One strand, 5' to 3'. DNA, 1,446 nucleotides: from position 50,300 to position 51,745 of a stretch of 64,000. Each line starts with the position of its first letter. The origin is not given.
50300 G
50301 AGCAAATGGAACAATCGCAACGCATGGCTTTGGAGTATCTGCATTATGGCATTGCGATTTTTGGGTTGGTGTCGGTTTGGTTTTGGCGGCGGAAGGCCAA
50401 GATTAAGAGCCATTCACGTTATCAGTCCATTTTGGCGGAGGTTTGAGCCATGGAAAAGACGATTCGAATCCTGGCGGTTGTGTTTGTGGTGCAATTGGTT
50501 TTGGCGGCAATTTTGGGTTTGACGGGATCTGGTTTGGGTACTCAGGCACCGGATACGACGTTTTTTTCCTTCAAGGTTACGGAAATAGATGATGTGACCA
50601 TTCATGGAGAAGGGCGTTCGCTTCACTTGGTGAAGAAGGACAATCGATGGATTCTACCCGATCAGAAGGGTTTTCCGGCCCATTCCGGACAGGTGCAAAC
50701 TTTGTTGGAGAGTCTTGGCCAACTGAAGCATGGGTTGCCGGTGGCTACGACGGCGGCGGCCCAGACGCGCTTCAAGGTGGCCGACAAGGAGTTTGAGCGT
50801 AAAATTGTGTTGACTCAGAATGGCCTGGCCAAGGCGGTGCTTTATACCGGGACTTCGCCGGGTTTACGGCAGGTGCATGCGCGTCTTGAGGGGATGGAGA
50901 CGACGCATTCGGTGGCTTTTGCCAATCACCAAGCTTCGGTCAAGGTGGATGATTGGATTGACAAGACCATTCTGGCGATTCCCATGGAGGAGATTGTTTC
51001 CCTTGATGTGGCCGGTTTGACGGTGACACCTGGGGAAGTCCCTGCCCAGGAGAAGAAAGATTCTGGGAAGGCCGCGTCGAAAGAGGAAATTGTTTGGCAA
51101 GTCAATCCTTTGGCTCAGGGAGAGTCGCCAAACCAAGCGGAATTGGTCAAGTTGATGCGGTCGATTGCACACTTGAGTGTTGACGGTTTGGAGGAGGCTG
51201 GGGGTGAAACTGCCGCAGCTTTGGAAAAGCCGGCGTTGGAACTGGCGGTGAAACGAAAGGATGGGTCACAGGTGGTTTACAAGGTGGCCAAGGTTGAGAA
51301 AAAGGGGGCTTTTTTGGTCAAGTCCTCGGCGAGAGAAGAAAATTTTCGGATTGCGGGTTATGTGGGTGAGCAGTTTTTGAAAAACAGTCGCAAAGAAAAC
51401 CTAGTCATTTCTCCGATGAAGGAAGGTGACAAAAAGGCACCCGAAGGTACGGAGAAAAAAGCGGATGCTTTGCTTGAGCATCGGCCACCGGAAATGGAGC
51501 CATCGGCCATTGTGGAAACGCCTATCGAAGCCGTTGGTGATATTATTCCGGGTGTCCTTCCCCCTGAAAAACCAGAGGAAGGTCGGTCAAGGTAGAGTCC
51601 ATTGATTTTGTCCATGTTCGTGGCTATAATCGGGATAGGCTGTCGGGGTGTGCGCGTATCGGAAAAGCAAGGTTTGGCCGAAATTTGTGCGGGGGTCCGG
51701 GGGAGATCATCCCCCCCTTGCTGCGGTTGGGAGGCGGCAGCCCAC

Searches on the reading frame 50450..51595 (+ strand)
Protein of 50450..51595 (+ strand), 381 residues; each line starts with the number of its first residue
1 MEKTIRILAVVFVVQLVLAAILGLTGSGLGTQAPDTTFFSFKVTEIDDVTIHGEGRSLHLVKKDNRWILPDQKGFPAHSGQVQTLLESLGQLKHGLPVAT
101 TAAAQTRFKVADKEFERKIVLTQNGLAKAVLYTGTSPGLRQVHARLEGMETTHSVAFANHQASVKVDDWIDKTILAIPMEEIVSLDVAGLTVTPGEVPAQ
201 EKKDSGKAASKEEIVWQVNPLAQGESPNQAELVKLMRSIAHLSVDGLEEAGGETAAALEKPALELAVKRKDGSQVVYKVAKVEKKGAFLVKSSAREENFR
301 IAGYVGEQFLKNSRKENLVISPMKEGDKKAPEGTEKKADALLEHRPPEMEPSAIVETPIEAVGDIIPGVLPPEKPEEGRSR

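Call 40: search_protein_families(library=pfam, proteins=[window:50450-51595:+], max_evalue=0.00001)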
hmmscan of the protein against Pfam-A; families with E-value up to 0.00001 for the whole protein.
window:50450-51595:+ (381 aa): 1 family
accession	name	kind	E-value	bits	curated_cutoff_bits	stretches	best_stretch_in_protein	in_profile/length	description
PF14238.11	DUF4340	-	1.8e-19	71.1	25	1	67-249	1-169/183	Domain of unknown function (DUF4340)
